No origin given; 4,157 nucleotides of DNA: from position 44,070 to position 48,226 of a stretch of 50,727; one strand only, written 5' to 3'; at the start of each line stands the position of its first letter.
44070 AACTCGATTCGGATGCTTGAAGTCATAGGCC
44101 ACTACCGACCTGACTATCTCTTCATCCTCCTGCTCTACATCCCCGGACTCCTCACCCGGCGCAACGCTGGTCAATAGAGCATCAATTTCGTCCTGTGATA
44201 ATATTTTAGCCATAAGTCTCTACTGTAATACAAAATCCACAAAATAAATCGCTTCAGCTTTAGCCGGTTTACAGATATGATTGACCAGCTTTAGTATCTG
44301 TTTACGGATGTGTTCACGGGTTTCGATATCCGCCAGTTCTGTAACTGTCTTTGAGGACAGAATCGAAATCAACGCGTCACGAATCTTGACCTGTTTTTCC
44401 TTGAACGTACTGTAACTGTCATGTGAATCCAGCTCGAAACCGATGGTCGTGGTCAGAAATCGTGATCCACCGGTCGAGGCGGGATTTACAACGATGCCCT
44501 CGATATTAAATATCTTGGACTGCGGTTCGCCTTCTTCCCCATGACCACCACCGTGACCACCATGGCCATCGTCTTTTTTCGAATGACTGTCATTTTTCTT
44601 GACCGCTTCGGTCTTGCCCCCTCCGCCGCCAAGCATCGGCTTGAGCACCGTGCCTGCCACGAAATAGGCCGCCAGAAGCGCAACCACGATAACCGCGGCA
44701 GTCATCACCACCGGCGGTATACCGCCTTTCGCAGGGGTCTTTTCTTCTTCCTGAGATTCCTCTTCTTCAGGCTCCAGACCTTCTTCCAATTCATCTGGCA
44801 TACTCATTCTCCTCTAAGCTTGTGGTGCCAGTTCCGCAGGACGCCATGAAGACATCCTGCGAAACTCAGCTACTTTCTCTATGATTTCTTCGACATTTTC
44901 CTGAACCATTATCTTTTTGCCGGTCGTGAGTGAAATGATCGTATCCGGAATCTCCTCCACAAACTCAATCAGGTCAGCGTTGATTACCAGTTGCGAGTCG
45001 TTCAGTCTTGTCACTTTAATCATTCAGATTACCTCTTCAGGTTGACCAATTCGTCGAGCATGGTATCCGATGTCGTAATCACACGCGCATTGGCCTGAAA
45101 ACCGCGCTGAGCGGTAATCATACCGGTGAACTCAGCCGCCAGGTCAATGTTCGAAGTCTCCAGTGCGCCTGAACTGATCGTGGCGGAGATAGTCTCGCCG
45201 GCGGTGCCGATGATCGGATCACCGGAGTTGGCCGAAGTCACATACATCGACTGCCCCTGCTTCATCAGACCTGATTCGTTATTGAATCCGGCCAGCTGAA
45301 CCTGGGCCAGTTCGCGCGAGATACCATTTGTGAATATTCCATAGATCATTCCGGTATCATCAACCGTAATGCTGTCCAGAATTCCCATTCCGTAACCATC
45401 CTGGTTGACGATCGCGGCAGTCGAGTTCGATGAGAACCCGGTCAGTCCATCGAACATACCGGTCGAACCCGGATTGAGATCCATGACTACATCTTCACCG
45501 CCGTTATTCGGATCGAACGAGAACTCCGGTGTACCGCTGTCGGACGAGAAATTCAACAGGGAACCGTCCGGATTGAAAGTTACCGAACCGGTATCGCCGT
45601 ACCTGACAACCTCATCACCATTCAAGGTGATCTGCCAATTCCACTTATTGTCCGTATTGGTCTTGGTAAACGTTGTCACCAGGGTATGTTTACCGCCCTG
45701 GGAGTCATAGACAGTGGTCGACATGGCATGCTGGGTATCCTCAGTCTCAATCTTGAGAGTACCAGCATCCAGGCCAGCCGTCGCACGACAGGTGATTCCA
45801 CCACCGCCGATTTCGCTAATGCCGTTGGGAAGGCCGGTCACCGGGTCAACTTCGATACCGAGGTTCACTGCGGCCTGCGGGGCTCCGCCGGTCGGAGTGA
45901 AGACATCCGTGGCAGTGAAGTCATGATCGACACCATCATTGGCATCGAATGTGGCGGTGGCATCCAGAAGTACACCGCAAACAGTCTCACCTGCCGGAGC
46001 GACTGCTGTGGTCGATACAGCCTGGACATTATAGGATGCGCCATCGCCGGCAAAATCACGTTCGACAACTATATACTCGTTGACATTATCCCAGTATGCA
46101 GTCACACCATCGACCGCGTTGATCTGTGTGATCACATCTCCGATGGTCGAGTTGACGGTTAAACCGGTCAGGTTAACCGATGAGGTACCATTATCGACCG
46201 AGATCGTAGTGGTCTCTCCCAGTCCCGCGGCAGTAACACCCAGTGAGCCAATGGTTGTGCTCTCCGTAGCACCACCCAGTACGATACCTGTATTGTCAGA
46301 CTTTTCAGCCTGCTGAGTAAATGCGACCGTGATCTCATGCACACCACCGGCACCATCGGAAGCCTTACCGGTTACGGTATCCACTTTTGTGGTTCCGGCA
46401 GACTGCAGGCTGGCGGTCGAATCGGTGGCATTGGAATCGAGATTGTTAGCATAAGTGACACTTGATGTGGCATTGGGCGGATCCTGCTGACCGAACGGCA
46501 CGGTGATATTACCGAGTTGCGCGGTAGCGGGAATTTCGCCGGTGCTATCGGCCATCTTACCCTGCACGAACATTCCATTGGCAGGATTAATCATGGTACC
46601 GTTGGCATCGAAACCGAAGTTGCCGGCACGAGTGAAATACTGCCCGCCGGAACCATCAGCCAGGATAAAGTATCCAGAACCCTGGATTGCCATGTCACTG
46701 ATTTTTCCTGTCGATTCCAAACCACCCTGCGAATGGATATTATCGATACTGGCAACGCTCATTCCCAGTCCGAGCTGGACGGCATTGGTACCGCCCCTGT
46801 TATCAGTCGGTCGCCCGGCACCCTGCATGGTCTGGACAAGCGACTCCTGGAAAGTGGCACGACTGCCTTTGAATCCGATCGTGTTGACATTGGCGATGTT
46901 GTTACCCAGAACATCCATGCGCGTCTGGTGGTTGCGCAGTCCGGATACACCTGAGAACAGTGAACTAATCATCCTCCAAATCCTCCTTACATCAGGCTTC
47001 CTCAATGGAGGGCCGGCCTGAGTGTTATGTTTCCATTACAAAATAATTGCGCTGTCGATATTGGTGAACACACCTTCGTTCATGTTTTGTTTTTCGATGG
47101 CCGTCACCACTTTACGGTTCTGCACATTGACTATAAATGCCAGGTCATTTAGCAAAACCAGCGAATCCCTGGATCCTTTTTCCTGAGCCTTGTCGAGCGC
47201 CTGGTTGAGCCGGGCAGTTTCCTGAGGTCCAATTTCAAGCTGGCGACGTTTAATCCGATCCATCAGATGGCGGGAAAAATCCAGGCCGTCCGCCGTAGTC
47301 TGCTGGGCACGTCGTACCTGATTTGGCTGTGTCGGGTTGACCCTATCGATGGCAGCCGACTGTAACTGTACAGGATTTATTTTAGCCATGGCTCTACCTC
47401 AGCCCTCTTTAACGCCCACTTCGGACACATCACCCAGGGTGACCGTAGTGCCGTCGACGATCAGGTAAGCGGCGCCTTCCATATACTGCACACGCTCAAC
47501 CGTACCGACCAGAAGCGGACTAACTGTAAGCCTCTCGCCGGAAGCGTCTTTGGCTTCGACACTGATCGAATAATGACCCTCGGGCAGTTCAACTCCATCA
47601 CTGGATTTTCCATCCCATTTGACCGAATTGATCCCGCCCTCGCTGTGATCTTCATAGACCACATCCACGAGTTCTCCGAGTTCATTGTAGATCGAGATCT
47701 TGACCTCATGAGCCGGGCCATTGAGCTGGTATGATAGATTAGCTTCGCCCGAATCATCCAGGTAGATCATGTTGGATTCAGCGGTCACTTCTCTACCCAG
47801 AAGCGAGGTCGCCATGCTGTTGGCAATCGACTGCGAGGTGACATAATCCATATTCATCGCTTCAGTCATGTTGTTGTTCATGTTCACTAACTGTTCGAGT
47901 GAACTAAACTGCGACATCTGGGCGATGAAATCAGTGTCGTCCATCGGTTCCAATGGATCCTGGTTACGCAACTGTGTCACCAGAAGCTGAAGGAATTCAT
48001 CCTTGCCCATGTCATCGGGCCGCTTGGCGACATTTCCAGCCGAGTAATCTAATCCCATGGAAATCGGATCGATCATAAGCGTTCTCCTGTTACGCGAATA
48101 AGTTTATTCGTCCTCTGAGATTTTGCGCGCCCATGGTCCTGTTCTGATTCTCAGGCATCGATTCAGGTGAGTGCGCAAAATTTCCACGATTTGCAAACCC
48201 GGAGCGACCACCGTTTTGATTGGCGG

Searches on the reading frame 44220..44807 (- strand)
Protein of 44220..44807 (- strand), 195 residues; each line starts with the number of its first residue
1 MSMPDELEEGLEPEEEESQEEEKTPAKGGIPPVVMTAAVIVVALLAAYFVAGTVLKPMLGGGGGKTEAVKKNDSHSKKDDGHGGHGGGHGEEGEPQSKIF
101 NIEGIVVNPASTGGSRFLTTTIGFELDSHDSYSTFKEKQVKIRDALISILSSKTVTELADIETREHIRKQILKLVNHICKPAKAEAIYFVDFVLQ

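Call 18: search_protein_families(library=pfam, proteins=[window:44220-44807:-], max_evalue=0.01)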
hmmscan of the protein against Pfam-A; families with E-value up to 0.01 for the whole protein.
window:44220-44807:- (195 aa): 1 family
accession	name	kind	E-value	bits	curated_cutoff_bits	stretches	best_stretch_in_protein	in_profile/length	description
PF03748.19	FliL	-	2.4e-18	67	24.6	1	100-195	2-103/103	Flagellar basal body-associated protein FliL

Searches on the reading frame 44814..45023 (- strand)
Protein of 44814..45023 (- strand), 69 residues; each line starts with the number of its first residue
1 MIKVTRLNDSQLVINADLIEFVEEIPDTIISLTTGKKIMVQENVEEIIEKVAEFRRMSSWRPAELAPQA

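Call 18: search_protein_families(library=pfam, proteins=[window:44814-45023:-], max_evalue=0.01)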
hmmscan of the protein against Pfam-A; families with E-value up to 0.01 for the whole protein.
window:44814-45023:- (69 aa): 2 families
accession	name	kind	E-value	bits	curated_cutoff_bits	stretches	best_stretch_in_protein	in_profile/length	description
PF06289.16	FlbD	-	1.3e-26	92.3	24.7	1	1-56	1-56/59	Flagellar and Swarming motility proteins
PF23856.1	DUF7219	-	0.0022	18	27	1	9-50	3-43/61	Family of unknown function (DUF7219)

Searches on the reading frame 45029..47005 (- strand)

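Call 18: search_protein_families(library=pfam, proteins=[window:45029-47005:-], max_evalue=0.01)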
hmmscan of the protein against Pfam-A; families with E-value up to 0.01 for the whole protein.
window:45029-47005:- (658 aa): 4 families
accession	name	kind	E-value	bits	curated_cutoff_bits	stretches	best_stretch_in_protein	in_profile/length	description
PF06429.18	Flg_bbr_C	-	3.9e-17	61.9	23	1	612-656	2-46/46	Flagellar basal body rod FlgEFG protein C-terminal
PF07559.19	FlgE_D2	-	1.2e-14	55.4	22.7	1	422-538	18-142/142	Flagellar basal body protein FlaE D2 domain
PF22692.1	LlgE_F_G_D1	-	6.9e-12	45.8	27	1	106-171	1-49/64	Flagellar hook protein FlgE/F/G D1 domain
PF00460.25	Flg_bb_rod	-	1.4e-08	35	20.7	1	19-46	4-31/31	Flagella basal body rod protein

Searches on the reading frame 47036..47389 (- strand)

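Call 18: search_protein_families(library=pfam, proteins=[window:47036-47389:-], max_evalue=0.01)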
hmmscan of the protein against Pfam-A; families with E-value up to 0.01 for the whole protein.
window:47036-47389:- (117 aa): 1 family
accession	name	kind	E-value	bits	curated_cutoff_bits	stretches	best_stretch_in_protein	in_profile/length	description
PF12611.13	Flagellar_put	-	6.1e-09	35.9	21.1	1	94-116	2-24/24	Putative flagellar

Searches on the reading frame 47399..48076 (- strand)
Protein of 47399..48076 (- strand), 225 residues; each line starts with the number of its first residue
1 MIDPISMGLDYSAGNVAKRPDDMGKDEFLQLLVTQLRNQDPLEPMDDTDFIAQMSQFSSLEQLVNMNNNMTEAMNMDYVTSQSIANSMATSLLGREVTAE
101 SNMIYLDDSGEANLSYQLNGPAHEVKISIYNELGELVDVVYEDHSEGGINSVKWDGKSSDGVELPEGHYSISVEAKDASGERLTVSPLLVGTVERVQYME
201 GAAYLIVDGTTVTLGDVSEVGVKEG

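Call 18: search_protein_families(library=pfam, proteins=[window:47399-48076:-], max_evalue=0.01)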
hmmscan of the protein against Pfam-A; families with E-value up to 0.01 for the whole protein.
window:47399-48076:- (225 aa): 4 families
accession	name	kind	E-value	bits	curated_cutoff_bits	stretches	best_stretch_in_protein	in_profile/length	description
PF03963.19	FlgD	-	1.2e-23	83.5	27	1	16-71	19-74/75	Flagellar hook capping protein - N-terminal region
PF13860.13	FlgD_ig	-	2.5e-16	59.9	27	1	102-178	2-78/79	FlgD Ig-like domain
PF13861.12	FLgD_tudor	-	3.1e-08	34.1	26.9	1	88-217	5-57/58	FlgD Tudor-like domain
PF13585.12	CHU_C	-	0.00016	22.2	27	1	122-177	26-74/86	CHU_C Type IX secretion signal domain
